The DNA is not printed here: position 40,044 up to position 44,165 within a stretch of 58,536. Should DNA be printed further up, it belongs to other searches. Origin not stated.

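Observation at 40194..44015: J-like host-specificity protein ending in a ~65-aa Pro/Gly/Asn/Asp-rich repetitive linker rather than a globular C-terminal domain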

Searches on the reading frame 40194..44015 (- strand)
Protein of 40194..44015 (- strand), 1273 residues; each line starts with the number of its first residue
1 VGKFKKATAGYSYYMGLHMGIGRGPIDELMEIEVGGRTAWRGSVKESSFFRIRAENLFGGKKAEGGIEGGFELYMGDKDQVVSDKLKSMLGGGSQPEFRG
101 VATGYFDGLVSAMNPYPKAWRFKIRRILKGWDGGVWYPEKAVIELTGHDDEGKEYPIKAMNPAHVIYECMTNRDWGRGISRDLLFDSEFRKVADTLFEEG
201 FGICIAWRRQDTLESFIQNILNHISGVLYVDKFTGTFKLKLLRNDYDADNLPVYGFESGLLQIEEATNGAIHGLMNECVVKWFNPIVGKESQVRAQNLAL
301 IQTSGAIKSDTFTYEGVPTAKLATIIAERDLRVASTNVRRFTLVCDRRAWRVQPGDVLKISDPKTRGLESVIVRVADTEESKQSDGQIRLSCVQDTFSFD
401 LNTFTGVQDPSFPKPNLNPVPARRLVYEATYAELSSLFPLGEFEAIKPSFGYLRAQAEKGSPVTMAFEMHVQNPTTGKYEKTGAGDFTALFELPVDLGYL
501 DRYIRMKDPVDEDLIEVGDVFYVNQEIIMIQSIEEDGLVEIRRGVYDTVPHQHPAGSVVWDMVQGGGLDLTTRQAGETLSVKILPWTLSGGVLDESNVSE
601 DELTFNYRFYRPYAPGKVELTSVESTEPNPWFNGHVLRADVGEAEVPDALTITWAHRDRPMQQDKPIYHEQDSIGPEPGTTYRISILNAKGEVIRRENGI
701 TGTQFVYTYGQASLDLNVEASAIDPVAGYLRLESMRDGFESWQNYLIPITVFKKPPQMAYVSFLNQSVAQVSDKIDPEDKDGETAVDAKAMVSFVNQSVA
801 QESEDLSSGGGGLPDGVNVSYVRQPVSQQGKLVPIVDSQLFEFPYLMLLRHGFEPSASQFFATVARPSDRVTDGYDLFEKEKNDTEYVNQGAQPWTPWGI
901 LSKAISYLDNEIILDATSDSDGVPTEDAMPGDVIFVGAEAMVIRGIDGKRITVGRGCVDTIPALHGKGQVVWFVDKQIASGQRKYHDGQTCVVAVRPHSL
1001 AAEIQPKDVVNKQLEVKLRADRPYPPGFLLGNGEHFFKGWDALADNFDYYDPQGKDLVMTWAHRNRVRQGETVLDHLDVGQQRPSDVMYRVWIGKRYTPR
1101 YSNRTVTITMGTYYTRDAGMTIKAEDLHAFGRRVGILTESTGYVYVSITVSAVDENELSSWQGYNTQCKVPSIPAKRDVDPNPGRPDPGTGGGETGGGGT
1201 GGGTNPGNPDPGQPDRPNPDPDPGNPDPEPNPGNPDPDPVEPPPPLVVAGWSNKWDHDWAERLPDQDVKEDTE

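Call 3: search_protein_families(library=pfam, proteins=[window:40194-44015:-], max_evalue=0.01)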
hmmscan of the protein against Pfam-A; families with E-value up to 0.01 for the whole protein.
window:40194-44015:- (1273 aa): 1 family
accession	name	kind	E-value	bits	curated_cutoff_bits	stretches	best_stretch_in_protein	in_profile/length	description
PF13550.12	Phage-tail_3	-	4e-07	30.5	23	1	210-376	3-160/164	Putative phage tail protein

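Call 6: search_protein_families(library=phrogs, proteins=[window:40194-44015:-], max_evalue=0.001)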
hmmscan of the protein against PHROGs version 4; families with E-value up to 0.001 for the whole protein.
window:40194-44015:- (1273 aa): 4 families
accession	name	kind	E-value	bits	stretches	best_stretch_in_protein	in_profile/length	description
phrog_6284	-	tail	0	1976.5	1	1-1273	2-1277/1280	tail protein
phrog_1101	-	tail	4.1e-282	940.5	2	1-780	77-822/1405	tail protein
phrog_21247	-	tail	1.5e-185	618.6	1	2-484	3-484/508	tail protein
phrog_4271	-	tail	3.3e-08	32.7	1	6-102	102-179/1309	tail protein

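Call 9: find_homologous_proteins(query=window:40197-44015:-, max_evalue=0.00001)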
Query window:40197-44015:- (1273 aa): 686 proteins with E <= 0.00001 among 8000 candidates; the best 120 are listed.
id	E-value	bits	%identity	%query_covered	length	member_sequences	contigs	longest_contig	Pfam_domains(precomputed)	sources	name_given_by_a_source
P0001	0.0e+0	2973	99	100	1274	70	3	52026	PF13550.14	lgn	-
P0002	0.0e+0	2253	74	93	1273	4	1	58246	PF13550.14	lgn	-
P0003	0.0e+0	2186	73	91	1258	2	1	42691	PF13550.14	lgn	-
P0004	0.0e+0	1888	61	99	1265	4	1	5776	PF13550.14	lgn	-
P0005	0.0e+0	1483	52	100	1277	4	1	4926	PF13550.14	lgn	-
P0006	0.0e+0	1330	49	93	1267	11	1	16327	-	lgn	-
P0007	0.0e+0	1320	49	92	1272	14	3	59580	PF13550.14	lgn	-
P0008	0.0e+0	1320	48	100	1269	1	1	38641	PF13550.14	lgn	-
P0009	0.0e+0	1319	48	92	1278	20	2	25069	PF13550.14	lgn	-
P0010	0.0e+0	1313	49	93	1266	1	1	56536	PF13550.14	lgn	-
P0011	0.0e+0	1312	47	100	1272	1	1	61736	PF13550.14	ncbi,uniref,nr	ncbi:hypothetical protein [Cronobacter phage JC01]|uniref:Tip attachment protein J domain-containing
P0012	0.0e+0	1312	48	93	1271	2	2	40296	-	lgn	-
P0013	0.0e+0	1306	48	93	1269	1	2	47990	PF13550.14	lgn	-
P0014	0.0e+0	1304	47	99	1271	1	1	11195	PF13550.14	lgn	-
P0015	0.0e+0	1304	48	95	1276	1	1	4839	PF13550.14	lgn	-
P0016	0.0e+0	1297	48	93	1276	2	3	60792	PF13550.14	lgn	-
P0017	0.0e+0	1296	48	93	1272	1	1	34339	PF13550.14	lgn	-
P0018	0.0e+0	1290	48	92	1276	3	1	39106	PF13550.14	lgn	-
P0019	0.0e+0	1288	47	100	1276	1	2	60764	PF13550.14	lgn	-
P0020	0.0e+0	1285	47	99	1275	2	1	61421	PF13550.14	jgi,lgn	jgi:hypothetical protein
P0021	0.0e+0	1285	48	99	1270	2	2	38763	PF13550.14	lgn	-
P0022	0.0e+0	1281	47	100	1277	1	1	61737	PF13550.14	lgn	-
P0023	0.0e+0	1279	46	100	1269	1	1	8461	PF13550.14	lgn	-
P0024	0.0e+0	1268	46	100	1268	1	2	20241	PF13550.14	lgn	-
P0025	0.0e+0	1266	46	93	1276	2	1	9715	PF13550.14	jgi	-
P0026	0.0e+0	1264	46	93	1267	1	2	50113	PF13550.14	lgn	-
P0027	0.0e+0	1262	46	99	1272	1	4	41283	PF13550.14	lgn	-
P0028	0.0e+0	1260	46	100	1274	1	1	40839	PF13550.14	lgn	-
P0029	0.0e+0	1251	47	92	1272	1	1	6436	PF13550.14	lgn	-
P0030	0.0e+0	1248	46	95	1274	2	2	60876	PF13550.14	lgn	-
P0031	0.0e+0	1234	46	93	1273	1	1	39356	PF13550.14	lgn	-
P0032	0.0e+0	1226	45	100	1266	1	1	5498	PF13550.14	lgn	-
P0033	0.0e+0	1202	46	93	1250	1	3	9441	PF13550.14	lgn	-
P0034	0.0e+0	1175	44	92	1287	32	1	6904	PF13550.14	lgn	-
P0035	0.0e+0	1164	45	93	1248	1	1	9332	PF13550.14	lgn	-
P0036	0.0e+0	1160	42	99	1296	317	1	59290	PF13550.14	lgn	-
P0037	0.0e+0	1135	43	92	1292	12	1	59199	PF13550.14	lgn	-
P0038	0.0e+0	1132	44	93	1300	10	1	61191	PF13550.14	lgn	-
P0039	0.0e+0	1127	43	93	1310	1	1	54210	PF13550.14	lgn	-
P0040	0.0e+0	1121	42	92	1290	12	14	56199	PF13550.14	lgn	-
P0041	0.0e+0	1117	42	99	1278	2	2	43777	PF13550.14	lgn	-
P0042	0.0e+0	1103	43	92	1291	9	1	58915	PF13550.14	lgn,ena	-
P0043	0.0e+0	1090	41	99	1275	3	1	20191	PF13550.14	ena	-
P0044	0.0e+0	1048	41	92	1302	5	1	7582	PF13550.14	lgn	-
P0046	1.0e-270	919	43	79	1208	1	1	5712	PF13550.14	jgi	jgi:hypothetical protein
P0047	2.9e-269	915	42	80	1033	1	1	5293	PF13550.14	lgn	-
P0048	6.3e-268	910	39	96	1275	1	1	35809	PF13550.14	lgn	-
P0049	3.7e-266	904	38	92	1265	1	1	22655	PF13550.14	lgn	-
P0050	9.5e-266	903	38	92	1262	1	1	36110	PF13550.14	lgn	-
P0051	3.2e-264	898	38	92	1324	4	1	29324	PF13550.14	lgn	-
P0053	4.1e-260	884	37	99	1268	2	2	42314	PF13550.14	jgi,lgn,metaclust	metaclust:\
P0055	2.3e-258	879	39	92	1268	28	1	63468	PF13550.14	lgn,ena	-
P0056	1.0e-257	876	37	99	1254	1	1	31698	PF13550.14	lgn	-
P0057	6.2e-257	874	37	92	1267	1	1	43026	PF13550.14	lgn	-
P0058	1.8e-252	859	37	99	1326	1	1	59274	PF13550.14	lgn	-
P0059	2.4e-233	796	36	99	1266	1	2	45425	PF13550.14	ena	-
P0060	1.0e-228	780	36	99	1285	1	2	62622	PF13550.14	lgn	-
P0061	7.1e-227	774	37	95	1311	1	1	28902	PF13550.14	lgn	-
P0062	7.9e-226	771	35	99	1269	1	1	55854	PF13550.14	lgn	-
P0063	1.1e-225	770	36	99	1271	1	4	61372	PF13550.14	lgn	-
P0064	1.5e-225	770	35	99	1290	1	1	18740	PF13550.14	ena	-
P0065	1.3e-189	651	42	59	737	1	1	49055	PF13550.14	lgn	-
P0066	3.6e-187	643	34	93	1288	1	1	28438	PF13550.14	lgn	-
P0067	9.0e-177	608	32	94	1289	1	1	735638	PF13550.14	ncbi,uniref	ncbi:phage tail protein [Castellaniella hirudinis]|uniref:phage tail protein n=1 Tax=Castellaniella 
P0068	2.4e-160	554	39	58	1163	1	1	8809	PF13385.14,PF13550.14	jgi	-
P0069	9.1e-159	549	39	59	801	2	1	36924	PF13550.14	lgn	-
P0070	6.9e-157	542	40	55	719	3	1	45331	PF13550.14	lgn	-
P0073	6.3e-156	539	39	59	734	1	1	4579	PF13550.14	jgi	jgi:hypothetical protein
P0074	2.6e-155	537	39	55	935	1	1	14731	PF13550.14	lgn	-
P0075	9.6e-154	532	39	59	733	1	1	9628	PF13550.14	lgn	-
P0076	1.0e-153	532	36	59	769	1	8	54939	PF13550.14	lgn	-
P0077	1.8e-153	531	38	59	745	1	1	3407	PF13550.14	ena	-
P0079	2.3e-153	531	39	58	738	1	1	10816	PF13550.14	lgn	-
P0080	7.9e-153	529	38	59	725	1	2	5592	PF13550.14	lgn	-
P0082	1.9e-152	528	38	58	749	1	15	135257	PF13550.14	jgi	jgi:hypothetical protein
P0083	2.1e-152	527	38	59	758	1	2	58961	PF13550.14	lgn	-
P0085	4.1e-152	527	38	59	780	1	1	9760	PF13550.14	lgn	-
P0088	1.4e-151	525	39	56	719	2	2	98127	PF13550.14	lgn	-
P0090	5.2e-151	523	37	58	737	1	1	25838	PF13550.14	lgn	-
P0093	2.1e-150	521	37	58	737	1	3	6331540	-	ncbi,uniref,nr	ncbi:phage tail protein [Lysobacter capsici]|uniref:phage tail protein n=1 Tax=Lysobacter capsici Ta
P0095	3.2e-150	520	40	55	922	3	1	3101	PF13550.14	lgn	-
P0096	3.5e-150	520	40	55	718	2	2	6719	PF13550.14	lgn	-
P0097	7.4e-150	519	39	59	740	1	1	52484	PF13550.14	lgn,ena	-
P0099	1.8e-149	518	38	58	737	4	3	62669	PF13550.14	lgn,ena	-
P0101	2.5e-149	517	38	58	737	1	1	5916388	PF13550.14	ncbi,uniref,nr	ncbi:phage tail protein [Lysobacter antibioticus]|uniref:Phage tail family protein n=1 Tax=Lysobacte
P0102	2.9e-149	517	37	58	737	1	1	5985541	PF13550.14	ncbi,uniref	ncbi:phage tail protein [Lysobacter sp. Hz 25]|uniref:phage tail protein n=1 Tax=Lysobacter sp. Hz 2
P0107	9.0e-149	515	38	59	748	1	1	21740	PF13550.14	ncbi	-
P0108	1.0e-148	515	39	59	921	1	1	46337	PF13550.14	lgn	-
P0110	1.4e-148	515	37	58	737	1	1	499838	PF13550.14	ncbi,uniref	ncbi:phage tail protein [Lysobacter sp. CA199]|uniref:phage tail protein n=1 Tax=Lysobacter sp. CA19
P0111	1.6e-148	515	38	58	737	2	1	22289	PF13550.14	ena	-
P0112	2.1e-148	514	38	59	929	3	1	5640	PF13550.14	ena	-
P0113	2.5e-148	514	38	59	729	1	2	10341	PF13550.14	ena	-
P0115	2.7e-148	514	37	58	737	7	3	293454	PF13550.14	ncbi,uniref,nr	ncbi:phage tail protein [Lysobacter sp. ISL-50]|uniref:phage tail protein n=1 Tax=unclassified Lysob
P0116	3.4e-148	514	37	58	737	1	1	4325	PF13550.14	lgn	-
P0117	9.7e-148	512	37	59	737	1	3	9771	PF13550.14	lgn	-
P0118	1.2e-147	512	37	58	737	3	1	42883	PF13550.14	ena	-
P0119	1.3e-147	512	35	58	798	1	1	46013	PF13550.14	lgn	-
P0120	2.5e-147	511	40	55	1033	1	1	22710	PF13385.14,PF13550.14,PF05345.19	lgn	-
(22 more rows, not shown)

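Call 19: find_encoding_contigs(protein=P0055, flank=9000, max_places=1)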
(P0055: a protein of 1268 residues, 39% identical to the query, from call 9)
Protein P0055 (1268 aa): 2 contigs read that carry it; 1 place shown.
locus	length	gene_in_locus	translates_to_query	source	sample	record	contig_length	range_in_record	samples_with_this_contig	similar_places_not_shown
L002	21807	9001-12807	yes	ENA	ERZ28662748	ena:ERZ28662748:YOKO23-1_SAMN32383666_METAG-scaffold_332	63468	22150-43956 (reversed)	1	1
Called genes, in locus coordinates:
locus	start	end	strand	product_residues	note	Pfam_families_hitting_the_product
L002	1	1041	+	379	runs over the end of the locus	PF27730:UCP028589, PF13927:Ig_3 (weak)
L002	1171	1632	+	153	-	PF23789:Pre_tape_measure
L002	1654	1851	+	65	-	-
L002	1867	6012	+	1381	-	PF20155:TMP_3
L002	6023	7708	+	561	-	-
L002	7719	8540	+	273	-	PF09356:Phage_BR0599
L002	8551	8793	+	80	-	-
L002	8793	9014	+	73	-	-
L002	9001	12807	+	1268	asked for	PF13550:Phage-tail_3 (weak)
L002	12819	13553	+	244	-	PF10983:DUF2793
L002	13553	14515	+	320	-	-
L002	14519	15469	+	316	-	-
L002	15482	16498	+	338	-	-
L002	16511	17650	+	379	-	-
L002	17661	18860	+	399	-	-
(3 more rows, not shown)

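Call 20: find_encoding_contigs(protein=P0062, flank=9000, max_places=1)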
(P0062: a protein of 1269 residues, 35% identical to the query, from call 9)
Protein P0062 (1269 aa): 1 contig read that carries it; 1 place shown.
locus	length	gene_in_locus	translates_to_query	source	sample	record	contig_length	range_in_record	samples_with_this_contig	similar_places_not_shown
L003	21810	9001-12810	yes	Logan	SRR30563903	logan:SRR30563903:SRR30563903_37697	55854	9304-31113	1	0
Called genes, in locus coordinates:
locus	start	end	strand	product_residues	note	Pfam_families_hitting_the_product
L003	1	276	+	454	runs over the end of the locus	PF27730:UCP028589 (weak), PF02369:Big_1 (faint)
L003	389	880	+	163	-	PF23789:Pre_tape_measure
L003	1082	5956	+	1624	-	PF20155:TMP_3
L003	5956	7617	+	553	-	-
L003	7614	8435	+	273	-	PF09356:Phage_BR0599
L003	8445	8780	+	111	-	-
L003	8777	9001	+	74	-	-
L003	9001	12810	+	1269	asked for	PF13550:Phage-tail_3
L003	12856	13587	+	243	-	PF10983:DUF2793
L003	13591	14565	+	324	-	-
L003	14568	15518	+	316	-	-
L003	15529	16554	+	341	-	-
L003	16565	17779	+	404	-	-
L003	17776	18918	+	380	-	-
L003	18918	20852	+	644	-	-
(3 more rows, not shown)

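Call 21: find_encoding_contigs(protein=P0067, flank=9000, max_places=1)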
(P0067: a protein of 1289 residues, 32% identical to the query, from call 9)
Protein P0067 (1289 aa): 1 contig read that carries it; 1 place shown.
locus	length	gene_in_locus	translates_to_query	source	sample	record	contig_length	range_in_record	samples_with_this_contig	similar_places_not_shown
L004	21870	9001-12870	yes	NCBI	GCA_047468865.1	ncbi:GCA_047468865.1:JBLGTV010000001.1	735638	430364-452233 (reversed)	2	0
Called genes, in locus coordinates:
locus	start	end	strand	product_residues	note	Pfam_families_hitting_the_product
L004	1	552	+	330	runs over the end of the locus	PF03864:Phage_cap_E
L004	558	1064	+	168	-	PF07030:Phage_Mu_Gp36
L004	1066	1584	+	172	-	PF09646:Gp37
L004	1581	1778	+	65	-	PF23843:DUF7210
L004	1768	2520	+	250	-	PF27730:UCP028589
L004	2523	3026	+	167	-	PF20336:DUF6631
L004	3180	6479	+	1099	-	PF20155:TMP_3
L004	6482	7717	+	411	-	-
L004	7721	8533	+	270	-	PF09931:Phage_phiJL001_Gp84_N, PF09356:Phage_BR0599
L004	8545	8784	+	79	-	-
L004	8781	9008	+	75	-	-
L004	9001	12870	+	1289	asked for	PF13550:Phage-tail_3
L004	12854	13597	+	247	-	PF10983:DUF2793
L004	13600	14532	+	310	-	-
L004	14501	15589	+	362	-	-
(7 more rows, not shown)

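Call 22: find_encoding_contigs(protein=P0093, flank=9000, max_places=1)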
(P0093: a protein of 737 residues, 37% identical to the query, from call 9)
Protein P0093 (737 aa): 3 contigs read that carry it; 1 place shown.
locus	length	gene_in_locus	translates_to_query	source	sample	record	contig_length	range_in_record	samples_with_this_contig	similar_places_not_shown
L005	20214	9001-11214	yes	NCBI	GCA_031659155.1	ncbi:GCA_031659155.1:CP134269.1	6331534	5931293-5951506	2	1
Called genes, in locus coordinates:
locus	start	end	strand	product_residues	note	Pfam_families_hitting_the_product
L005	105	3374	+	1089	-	PF20155:TMP_3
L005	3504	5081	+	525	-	-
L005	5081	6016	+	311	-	-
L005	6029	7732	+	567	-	-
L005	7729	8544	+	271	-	PF09931:Phage_phiJL001_Gp84_N, PF09356:Phage_BR0599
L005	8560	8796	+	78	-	-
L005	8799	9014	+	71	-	-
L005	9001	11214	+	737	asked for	-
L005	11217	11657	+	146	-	-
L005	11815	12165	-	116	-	-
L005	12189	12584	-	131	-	-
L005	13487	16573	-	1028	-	PF05593:RHS_repeat (faint), PF17957:Big_7, PF25023:TEN_YD-shell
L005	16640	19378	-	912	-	PF25023:TEN_YD-shell (faint), PF05593:RHS_repeat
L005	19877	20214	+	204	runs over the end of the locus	PF00072:Response_reg, PF00196:GerE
